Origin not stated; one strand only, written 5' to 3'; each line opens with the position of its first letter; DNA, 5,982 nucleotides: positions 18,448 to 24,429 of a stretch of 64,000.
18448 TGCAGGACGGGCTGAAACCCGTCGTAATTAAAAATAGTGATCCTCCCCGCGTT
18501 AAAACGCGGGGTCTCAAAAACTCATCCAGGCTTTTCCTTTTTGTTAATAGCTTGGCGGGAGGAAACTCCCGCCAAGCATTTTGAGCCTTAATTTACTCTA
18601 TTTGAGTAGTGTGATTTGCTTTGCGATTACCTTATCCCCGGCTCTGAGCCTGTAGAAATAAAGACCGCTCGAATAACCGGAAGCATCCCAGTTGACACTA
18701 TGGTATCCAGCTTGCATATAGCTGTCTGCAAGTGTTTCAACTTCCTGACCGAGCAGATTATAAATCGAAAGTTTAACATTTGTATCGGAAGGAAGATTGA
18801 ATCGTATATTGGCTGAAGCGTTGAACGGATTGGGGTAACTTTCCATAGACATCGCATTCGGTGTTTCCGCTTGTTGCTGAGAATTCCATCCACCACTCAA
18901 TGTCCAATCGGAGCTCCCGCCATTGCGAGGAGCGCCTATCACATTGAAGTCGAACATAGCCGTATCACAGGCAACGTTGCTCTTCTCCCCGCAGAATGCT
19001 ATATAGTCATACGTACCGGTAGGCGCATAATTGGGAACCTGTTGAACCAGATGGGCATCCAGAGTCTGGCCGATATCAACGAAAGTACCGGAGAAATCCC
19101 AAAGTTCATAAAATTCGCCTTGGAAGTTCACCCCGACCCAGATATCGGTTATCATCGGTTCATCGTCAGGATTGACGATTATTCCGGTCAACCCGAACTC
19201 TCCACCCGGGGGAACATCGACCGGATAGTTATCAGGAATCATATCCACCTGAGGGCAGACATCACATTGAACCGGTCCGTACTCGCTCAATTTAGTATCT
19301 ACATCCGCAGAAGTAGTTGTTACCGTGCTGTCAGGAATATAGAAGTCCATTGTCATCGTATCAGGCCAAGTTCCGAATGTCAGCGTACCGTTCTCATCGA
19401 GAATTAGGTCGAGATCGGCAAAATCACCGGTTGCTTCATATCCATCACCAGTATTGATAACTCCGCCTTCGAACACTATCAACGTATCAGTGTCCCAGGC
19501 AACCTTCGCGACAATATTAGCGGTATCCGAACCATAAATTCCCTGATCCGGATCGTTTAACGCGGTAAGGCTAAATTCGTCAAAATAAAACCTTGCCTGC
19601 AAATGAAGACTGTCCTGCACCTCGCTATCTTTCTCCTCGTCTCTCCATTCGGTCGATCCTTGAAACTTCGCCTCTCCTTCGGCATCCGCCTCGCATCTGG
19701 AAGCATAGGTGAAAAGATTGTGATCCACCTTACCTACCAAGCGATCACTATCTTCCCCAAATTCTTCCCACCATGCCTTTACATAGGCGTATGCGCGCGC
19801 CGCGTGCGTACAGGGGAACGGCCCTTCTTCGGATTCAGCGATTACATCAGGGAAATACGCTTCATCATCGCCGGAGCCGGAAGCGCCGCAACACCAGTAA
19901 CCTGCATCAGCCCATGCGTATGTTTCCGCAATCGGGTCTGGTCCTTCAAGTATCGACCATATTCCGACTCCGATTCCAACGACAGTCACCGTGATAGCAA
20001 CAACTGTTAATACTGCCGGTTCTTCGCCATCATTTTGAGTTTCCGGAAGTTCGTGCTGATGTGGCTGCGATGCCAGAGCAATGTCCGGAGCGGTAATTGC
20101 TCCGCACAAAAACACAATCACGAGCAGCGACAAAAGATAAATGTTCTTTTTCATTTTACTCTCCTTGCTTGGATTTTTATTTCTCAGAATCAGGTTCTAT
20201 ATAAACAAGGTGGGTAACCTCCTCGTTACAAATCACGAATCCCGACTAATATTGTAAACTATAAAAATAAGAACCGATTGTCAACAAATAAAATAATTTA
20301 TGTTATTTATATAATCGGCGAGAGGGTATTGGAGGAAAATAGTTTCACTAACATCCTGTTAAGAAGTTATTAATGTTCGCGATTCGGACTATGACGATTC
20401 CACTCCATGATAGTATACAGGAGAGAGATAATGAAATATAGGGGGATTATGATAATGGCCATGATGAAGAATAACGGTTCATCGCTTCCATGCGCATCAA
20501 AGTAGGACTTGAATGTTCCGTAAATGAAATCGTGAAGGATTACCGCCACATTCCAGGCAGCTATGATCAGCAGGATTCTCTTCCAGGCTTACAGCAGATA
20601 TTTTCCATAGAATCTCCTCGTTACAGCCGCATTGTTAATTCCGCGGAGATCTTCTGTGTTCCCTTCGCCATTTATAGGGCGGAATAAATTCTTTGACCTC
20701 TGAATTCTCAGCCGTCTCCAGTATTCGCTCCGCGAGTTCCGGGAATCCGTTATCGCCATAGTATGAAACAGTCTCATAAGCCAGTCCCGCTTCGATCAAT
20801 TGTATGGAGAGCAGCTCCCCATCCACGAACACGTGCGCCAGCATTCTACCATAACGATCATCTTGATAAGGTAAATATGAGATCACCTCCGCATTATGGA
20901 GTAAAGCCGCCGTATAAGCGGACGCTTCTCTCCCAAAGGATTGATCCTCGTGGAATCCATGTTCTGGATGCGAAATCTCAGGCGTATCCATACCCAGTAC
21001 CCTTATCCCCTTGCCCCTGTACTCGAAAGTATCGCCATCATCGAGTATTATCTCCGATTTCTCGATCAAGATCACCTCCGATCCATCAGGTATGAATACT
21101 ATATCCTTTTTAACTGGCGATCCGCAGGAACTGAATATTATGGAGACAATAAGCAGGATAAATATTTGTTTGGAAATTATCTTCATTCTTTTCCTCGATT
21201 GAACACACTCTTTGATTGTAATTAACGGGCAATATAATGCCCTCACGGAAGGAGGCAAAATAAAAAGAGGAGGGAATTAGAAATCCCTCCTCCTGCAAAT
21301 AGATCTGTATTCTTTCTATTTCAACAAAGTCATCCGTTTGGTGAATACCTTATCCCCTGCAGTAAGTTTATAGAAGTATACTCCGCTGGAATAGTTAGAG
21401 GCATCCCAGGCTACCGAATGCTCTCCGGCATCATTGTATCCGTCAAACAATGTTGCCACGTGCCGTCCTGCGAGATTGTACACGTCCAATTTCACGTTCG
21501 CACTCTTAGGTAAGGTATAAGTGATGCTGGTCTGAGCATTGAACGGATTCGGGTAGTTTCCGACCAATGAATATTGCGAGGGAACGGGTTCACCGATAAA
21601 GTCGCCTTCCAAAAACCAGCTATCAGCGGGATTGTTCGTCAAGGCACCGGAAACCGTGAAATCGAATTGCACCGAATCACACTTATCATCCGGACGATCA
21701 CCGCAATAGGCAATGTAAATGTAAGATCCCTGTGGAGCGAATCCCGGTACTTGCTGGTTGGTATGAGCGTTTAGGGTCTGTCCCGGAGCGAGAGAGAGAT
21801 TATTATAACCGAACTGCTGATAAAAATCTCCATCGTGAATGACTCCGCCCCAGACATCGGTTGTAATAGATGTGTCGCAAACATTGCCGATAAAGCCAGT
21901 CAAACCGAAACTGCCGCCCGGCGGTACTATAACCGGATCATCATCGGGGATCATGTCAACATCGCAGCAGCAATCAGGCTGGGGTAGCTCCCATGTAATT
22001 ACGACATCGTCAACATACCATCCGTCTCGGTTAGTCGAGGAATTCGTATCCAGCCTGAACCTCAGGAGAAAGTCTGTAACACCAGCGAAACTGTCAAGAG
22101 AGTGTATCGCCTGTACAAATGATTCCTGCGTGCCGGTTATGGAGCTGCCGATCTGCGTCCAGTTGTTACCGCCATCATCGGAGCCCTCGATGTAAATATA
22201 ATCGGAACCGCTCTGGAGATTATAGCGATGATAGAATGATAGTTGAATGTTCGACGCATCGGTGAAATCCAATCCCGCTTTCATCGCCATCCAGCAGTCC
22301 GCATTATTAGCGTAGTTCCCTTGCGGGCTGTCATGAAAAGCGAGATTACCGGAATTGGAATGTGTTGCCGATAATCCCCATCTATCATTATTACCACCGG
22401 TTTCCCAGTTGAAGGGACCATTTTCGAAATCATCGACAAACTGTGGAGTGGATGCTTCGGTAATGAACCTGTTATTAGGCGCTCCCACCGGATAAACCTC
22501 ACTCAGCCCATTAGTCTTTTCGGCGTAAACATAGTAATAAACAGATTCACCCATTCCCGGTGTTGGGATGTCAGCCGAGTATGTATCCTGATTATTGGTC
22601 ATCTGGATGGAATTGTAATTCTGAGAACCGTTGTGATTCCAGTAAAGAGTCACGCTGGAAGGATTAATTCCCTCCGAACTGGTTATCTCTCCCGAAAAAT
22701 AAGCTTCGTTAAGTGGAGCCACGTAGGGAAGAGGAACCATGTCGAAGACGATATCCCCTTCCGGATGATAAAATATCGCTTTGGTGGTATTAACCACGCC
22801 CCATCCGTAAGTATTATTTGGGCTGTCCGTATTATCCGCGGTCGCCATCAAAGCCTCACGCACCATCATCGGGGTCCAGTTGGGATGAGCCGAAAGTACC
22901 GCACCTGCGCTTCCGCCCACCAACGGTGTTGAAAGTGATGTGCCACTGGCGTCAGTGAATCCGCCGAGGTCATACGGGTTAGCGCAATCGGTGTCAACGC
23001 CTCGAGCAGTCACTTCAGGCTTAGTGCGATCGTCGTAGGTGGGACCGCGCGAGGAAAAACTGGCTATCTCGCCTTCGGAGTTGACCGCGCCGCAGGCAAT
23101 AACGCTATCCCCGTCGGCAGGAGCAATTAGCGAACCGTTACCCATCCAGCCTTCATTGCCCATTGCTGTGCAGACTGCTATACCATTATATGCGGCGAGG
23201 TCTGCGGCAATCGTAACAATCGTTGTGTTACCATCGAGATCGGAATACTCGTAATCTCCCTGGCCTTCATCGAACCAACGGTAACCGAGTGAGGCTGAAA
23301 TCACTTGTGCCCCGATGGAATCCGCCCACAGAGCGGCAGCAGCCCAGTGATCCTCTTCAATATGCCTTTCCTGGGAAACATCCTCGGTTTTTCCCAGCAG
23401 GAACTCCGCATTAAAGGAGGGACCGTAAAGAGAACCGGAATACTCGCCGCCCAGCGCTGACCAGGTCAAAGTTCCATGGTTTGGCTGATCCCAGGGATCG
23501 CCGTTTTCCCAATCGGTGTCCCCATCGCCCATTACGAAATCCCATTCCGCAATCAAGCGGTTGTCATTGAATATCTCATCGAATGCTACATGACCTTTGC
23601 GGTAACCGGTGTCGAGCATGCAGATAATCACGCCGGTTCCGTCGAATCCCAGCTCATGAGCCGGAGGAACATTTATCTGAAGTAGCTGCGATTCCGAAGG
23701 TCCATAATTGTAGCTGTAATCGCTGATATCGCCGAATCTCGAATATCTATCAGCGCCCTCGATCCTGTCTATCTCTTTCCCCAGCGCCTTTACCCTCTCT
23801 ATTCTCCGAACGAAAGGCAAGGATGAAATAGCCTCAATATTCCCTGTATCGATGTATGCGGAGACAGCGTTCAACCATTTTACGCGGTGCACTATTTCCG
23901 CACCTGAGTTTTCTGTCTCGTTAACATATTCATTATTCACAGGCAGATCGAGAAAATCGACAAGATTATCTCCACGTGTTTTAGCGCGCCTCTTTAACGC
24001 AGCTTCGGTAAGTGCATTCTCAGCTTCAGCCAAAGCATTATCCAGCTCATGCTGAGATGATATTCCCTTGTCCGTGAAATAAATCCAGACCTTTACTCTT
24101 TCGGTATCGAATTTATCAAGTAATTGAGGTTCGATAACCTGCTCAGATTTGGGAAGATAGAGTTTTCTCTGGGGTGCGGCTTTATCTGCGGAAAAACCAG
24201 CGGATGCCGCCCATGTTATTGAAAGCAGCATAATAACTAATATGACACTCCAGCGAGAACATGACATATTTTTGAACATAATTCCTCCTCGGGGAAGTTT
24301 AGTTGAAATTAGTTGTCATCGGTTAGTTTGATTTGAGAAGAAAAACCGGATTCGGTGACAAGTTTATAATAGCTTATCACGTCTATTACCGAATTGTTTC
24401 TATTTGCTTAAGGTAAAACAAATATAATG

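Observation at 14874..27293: Conserved Cys-rich domain of about 110 aa in four paralogous T9SS cargo proteins, always just upstream of the T9SS sorting domain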

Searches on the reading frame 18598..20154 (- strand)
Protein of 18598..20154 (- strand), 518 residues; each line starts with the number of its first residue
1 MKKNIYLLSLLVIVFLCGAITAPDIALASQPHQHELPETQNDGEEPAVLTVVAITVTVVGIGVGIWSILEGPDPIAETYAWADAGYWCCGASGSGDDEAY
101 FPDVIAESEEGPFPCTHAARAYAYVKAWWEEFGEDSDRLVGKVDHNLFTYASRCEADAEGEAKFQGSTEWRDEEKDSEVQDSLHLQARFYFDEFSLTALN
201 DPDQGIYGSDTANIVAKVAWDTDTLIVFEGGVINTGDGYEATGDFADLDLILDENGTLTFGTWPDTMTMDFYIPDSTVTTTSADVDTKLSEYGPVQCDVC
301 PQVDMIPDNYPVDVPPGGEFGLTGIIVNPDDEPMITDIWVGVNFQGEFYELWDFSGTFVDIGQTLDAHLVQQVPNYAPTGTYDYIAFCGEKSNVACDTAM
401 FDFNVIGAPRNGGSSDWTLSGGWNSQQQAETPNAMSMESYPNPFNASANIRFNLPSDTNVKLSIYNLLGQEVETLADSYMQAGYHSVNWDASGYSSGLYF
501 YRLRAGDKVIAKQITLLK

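Call 7: search_protein_families(library=pfam, proteins=[window:18598-20154:-], max_evalue=1)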
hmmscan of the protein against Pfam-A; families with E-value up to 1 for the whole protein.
window:18598-20154:- (518 aa): 3 families
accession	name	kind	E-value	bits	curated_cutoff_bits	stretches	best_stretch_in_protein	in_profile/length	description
PF18962.6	Por_Secre_tail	-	7.2e-11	42.7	27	1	440-514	2-73/75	Secretion system C-terminal sorting domain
PF13860.13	FlgD_ig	-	1.1e-05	25.8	27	1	447-497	11-67/79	FlgD Ig-like domain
PF13585.12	CHU_C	-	0.003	18.1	27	1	455-505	24-72/86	CHU_C Type IX secretion signal domain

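Call 8: search_protein_families(library=ncbifam, proteins=[window:18598-20154:-], max_evalue=1)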
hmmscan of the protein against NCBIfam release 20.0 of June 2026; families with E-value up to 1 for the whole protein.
window:18598-20154:- (518 aa): 5 families
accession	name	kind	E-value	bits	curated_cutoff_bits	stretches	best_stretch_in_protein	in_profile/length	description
TIGR04183.1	Por_Secre_tail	domain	6.5e-12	45.3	23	1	440-514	2-69/72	T9SS type A sorting domain-containing protein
NF052323.1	T9SSA_dep_M6i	equivalog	2.4e-07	29.1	600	1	437-506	958-1027/1043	T9SS-dependent M6-like inactivated metalloprotease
NF033707.1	T9SS_sortase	equivalog_domain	3.5e-06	25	420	1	429-505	991-1077/1095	type IX secretion system sortase PorU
NF038113.1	T9SSA_dep_M36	equivalog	2e-05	22.9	885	1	432-514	788-866/869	T9SS-dependent M36 family metallopeptidase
NF005176.1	PRK06655.1-1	equivalog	0.1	12.5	230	1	456-494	95-133/197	flagellar hook assembly protein FlgD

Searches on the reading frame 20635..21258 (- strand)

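Call 19: search_protein_families(library=pfam, proteins=[window:20635-21258:-], max_evalue=0.001)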
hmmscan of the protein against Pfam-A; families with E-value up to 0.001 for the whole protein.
window:20635-21258:- (207 aa): 1 family
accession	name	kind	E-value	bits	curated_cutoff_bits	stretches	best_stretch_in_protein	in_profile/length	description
PF00565.23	SNase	-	1.2e-13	51.9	21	1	85-168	2-81/107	Staphylococcal nuclease homologue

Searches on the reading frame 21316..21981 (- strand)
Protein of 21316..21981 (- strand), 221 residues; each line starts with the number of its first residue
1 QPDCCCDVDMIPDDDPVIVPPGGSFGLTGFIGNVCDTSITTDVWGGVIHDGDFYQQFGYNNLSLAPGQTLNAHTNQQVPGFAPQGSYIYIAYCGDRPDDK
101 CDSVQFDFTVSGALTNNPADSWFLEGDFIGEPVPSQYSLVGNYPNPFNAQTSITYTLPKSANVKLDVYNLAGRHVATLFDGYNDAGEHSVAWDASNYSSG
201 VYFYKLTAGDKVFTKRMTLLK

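Call 54: predict_structure(alignment_id=A6)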
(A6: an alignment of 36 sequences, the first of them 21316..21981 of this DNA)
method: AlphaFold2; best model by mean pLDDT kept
length: 221 residues; sequences in the alignment: 36
mean_pLDDT: 91.4   pTM: 0.65
mean pLDDT of the five models: 91.4, 90.7, 90.6, 90.1, 89.2
residues with pLDDT >= 90: 170; 70-90: 41; 50-70: 9; < 50: 1
segments of 3 or more residues with pLDDT < 50: none
pLDDT, mean of each block of 10 residues (from residue 1): 86 97 95 96 97 96 95 94 97 95 98 82 85 72 75 90 97 97 91 93 95 92 73
secondary structure, 60 per line:
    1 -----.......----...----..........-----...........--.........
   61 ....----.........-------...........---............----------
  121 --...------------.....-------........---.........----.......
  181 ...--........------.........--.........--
elements in order: E6-12 E17-19 E24-33 E39-49 E52-64 E69-77 E85-95 E99-110 E123-125 E138-142 E150-157 E161-169 E174-183 E186-193 E200-208 E211-219

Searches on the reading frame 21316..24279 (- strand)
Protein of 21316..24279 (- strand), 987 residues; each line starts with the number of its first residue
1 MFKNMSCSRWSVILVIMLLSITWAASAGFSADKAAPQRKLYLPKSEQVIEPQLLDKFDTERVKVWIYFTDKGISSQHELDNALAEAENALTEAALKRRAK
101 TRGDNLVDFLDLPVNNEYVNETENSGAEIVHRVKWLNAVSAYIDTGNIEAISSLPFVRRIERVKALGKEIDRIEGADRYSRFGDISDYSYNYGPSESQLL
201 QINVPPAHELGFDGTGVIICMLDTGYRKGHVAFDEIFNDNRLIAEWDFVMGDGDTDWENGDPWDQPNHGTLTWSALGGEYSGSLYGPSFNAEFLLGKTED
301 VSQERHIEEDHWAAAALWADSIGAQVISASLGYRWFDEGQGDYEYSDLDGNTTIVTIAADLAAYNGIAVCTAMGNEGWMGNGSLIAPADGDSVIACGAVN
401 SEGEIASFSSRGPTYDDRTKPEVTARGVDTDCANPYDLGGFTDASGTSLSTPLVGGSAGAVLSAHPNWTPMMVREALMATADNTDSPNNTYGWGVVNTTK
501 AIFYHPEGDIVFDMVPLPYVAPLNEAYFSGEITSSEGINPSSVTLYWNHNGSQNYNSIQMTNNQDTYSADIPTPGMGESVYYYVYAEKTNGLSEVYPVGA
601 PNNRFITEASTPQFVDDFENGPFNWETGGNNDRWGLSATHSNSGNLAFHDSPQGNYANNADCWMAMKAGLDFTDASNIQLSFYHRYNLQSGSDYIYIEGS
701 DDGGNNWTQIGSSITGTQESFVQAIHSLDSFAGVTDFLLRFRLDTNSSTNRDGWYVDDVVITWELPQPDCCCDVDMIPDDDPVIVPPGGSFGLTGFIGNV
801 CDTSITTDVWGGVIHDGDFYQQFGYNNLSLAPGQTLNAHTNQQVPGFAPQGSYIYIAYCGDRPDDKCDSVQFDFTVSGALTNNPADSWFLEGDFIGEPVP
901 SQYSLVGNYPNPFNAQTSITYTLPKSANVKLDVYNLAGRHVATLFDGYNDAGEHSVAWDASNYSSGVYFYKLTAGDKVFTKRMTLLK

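Call 7: search_protein_families(library=pfam, proteins=[window:21316-24279:-], max_evalue=1)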
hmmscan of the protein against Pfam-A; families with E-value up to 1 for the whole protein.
window:21316-24279:- (987 aa): 6 families
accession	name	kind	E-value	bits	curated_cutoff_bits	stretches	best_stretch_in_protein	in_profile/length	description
PF00082.27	Peptidase_S8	-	4.2e-35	121.9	21.8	1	214-494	1-288/288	Subtilase family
PF18962.6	Por_Secre_tail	-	2e-10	41.2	27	1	909-983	2-73/75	Secretion system C-terminal sorting domain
PF20773.4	InhA-like_MAM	-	1e-08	35.4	26.9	1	663-762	50-163/191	Immune inhibitor A-like, MAM domain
PF13860.13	FlgD_ig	-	2.7e-06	27.7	27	1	916-974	11-75/79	FlgD Ig-like domain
PF21471.3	Reelin_subrepeat-B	-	0.0034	17.6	27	1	665-761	27-126/127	Reelin subrepeat B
PF18705.7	DUF5643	-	0.22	11.9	34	1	690-731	42-84/115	Family of unknown function (DUF5643)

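Call 8: search_protein_families(library=ncbifam, proteins=[window:21316-24279:-], max_evalue=1)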
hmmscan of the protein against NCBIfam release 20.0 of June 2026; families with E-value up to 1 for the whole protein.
window:21316-24279:- (987 aa): 12 families
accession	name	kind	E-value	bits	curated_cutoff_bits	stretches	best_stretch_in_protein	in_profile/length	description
TIGR03921.1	T7SS_mycosin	equivalog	1.7e-23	83.3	278.75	1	207-505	6-288/353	type VII secretion-associated serine protease mycosin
TIGR04183.1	Por_Secre_tail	domain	5e-13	48.8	23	1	909-983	2-69/72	T9SS type A sorting domain-containing protein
TIGR03895.1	protease_PatA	subfamily_domain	2e-10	40.1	421.05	1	353-485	76-204/606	PatA/PatG family cyanobactin maturation protease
NF052323.1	T9SSA_dep_M6i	equivalog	1.9e-09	36.1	600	1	908-975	960-1027/1043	T9SS-dependent M6-like inactivated metalloprotease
NF033595.1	denti_PrtP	equivalog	1.2e-08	34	300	1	363-502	363-502/606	dentilisin complex serine proteinase subunit PrtP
NF038113.1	T9SSA_dep_M36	equivalog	4.3e-07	28.5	885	1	906-983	793-866/869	T9SS-dependent M36 family metallopeptidase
NF040809.1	germ_prot_CspBA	exception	0.00019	19.2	1250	1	390-499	974-1092/1099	bifunctional germination protease/germinant receptor pseudoprotease CspBA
NF051851.1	AtpSerPepEprS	equivalog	0.00027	19.1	1700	1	439-502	295-363/988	autotransporter serine peptidase EprS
NF040808.2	CspC_non_triad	exception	0.0034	15.9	675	1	390-462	427-498/556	bile acid germinant receptor pseudoprotease CspC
NF033755.1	gliding_CglE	equivalog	0.0063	16.4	70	1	641-708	10-77/172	adventurous gliding motility protein CglE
NF050177.1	TapA_OM_Porphy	equivalog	0.024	13.4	500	1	906-983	471-541/544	TapA/TapC family T9SS-dependent outer membrane protein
NF005176.1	PRK06655.1-1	equivalog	0.028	14.3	230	1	923-965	93-140/197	flagellar hook assembly protein FlgD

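Call 22: find_encoding_contigs(protein=window:21316-24279:-, flank=3000, max_places=4)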
Protein window:21316-24279:- (987 aa): no gene with exactly this product is on record in the collection.
